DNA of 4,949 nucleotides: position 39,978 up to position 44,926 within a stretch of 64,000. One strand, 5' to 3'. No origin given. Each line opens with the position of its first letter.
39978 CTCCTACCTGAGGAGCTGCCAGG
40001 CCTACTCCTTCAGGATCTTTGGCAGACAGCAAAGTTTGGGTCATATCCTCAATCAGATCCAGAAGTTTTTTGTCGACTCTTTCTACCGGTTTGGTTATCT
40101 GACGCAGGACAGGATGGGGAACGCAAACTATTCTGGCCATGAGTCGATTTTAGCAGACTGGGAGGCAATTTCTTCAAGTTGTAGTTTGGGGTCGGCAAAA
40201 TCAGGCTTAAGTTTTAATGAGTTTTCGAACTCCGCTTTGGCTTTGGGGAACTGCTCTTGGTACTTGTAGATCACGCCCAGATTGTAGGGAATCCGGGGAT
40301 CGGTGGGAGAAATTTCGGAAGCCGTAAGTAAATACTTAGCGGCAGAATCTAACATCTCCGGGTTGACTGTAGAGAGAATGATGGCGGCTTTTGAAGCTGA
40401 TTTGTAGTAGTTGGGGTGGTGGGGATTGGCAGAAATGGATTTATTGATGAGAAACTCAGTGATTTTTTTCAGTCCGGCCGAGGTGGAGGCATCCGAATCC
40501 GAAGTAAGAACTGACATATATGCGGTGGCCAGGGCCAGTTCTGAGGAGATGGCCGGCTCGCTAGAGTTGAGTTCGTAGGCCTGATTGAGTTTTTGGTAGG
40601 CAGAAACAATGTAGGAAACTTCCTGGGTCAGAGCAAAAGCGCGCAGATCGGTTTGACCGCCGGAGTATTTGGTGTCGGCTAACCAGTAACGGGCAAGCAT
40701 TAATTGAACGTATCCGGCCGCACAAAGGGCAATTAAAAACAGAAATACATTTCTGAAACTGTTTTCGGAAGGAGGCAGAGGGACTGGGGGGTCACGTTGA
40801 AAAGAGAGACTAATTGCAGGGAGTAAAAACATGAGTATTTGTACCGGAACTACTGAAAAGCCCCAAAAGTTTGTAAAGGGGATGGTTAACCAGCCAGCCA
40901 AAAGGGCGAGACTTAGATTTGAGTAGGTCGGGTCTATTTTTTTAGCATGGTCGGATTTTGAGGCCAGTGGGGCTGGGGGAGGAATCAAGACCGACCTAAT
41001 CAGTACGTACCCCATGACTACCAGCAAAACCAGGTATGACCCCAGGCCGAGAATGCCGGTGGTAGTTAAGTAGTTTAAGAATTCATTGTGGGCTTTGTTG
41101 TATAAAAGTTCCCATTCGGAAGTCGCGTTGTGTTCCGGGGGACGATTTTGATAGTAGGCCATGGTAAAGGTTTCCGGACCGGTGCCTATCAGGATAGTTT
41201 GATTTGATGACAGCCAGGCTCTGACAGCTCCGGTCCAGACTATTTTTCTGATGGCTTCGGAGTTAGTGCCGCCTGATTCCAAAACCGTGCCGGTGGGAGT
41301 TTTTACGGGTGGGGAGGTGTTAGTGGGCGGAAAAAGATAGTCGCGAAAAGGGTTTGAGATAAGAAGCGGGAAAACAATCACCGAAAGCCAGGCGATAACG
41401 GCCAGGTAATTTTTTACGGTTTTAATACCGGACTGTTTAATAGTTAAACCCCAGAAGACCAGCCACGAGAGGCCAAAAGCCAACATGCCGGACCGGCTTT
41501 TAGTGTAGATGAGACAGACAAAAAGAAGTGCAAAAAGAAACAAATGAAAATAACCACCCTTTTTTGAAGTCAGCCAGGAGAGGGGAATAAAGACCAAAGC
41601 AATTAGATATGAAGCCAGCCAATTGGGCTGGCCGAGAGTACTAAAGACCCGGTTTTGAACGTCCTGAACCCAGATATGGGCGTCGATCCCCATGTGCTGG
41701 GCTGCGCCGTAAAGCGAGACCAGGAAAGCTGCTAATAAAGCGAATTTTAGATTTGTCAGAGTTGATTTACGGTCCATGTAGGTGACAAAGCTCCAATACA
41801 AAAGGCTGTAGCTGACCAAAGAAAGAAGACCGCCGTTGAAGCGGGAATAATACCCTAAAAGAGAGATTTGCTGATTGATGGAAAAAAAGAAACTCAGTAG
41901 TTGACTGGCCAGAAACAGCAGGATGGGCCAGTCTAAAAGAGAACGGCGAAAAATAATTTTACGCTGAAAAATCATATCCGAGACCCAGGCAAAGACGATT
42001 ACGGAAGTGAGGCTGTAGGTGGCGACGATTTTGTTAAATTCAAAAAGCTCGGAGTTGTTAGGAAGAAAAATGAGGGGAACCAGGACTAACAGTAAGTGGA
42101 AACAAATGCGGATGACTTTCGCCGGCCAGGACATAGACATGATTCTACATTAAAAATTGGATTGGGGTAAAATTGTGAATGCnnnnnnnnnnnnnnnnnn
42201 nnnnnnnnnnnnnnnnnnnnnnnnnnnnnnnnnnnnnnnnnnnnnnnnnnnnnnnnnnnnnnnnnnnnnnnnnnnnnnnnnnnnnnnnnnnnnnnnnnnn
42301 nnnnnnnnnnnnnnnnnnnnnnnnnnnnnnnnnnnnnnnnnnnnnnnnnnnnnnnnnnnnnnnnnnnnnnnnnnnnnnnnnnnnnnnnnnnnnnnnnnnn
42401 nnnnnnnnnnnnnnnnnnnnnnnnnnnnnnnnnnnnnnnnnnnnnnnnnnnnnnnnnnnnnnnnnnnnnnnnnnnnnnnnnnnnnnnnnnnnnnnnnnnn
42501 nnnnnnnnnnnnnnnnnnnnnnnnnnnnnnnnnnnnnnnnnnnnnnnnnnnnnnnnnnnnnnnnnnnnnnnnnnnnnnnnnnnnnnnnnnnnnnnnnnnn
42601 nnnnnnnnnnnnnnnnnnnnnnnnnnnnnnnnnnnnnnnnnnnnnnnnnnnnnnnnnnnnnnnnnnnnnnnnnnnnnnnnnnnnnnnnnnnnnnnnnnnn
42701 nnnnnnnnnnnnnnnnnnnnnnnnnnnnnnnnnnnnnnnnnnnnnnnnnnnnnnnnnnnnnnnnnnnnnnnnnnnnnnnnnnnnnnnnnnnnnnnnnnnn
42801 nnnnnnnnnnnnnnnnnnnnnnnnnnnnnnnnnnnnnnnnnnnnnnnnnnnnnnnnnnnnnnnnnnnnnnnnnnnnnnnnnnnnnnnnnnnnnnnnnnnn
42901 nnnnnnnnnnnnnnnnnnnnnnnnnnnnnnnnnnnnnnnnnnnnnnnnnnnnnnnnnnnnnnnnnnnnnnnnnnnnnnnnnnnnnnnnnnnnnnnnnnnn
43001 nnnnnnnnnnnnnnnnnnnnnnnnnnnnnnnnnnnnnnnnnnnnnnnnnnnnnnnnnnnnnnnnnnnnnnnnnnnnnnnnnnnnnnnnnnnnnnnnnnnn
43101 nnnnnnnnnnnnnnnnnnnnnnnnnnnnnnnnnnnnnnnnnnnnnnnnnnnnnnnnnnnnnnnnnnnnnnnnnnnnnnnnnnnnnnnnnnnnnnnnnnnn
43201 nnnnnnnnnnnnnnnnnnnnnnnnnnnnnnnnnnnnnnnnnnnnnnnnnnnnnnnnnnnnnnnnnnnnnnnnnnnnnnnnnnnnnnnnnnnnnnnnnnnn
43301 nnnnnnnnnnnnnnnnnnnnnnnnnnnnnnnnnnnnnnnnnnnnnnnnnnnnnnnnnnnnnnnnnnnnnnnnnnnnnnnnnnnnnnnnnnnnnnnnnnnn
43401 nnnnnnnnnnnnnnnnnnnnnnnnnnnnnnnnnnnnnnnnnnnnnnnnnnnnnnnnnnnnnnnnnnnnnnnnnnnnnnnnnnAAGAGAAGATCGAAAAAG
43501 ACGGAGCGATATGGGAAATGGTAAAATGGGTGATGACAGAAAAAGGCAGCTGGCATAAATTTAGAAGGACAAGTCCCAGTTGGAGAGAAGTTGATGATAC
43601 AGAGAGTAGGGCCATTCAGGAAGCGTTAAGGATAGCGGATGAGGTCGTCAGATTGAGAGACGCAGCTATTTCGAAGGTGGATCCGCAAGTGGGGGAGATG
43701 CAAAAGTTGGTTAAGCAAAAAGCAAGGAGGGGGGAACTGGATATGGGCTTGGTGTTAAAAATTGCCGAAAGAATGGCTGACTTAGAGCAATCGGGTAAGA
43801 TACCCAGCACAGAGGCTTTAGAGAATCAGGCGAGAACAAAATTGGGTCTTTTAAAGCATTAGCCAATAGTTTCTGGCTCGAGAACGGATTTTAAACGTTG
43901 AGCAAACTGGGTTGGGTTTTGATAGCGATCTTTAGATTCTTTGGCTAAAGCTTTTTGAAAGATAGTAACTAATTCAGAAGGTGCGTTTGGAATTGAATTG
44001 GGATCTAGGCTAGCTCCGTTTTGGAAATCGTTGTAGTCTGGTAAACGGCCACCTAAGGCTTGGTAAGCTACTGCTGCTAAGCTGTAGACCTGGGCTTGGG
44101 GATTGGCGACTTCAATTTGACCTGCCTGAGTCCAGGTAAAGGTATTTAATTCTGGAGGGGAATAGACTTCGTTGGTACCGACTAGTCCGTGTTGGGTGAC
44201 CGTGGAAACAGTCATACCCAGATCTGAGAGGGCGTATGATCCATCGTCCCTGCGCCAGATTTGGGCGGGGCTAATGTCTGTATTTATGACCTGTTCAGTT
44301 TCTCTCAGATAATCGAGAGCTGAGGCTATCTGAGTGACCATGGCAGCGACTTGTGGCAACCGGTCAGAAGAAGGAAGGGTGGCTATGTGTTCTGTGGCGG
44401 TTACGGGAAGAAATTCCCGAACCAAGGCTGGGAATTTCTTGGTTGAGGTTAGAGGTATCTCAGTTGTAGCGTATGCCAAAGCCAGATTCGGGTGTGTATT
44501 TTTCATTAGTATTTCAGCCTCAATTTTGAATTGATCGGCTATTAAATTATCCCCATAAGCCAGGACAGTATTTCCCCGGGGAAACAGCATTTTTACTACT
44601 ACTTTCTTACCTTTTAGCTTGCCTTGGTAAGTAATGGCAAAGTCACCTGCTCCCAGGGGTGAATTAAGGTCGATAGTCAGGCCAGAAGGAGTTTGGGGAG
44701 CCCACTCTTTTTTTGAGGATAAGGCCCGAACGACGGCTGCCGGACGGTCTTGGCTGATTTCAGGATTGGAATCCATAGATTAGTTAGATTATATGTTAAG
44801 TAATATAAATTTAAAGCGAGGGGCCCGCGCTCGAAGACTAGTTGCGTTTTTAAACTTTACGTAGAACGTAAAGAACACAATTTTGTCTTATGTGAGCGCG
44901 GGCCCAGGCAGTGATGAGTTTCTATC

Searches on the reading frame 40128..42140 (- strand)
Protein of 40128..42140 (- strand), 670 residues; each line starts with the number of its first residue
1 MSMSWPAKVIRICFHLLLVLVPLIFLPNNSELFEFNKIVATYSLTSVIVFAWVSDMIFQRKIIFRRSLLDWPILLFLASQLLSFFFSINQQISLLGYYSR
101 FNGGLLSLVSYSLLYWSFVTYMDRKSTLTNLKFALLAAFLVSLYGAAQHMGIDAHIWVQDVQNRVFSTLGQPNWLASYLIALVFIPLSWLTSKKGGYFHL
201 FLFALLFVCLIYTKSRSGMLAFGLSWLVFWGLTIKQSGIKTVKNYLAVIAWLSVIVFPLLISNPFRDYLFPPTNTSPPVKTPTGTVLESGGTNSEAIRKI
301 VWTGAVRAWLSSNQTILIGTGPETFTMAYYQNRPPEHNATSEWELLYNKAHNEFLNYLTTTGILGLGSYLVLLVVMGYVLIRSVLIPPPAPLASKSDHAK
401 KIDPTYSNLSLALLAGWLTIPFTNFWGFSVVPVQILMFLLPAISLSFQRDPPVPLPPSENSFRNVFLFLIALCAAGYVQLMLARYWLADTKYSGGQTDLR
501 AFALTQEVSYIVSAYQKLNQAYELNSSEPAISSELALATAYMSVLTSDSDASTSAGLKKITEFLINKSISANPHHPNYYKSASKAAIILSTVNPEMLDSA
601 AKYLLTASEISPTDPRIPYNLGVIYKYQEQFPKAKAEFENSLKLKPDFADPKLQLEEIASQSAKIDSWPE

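Call 73: search_protein_families(library=pfam, proteins=[window:40128-42140:-], max_evalue=0.00001)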
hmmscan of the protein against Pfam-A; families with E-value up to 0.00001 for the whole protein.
window:40128-42140:- (670 aa): 2 families
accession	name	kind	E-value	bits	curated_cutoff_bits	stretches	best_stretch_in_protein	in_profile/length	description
PF04932.20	Wzy_C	-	4.1e-13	49.8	31.7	1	201-369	1-148/149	O-Antigen ligase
PF13414.12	TPR_11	-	9.9e-06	25.6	26.8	0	598-626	11-39/42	TPR repeat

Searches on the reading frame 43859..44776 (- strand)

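Call 73: search_protein_families(library=pfam, proteins=[window:43859-44776:-], max_evalue=0.00001)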
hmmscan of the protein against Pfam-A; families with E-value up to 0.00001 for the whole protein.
window:43859-44776:- (305 aa): 2 families
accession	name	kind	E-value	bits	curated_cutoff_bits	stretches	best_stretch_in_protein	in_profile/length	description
PF00069.31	Pkinase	-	1.2e-10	41.7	31.7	1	38-253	4-203/263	Protein kinase domain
PF07714.23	PK_Tyr_Ser-Thr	-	2e-08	34.3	23.1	1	36-194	2-154/258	Protein tyrosine and serine/threonine kinase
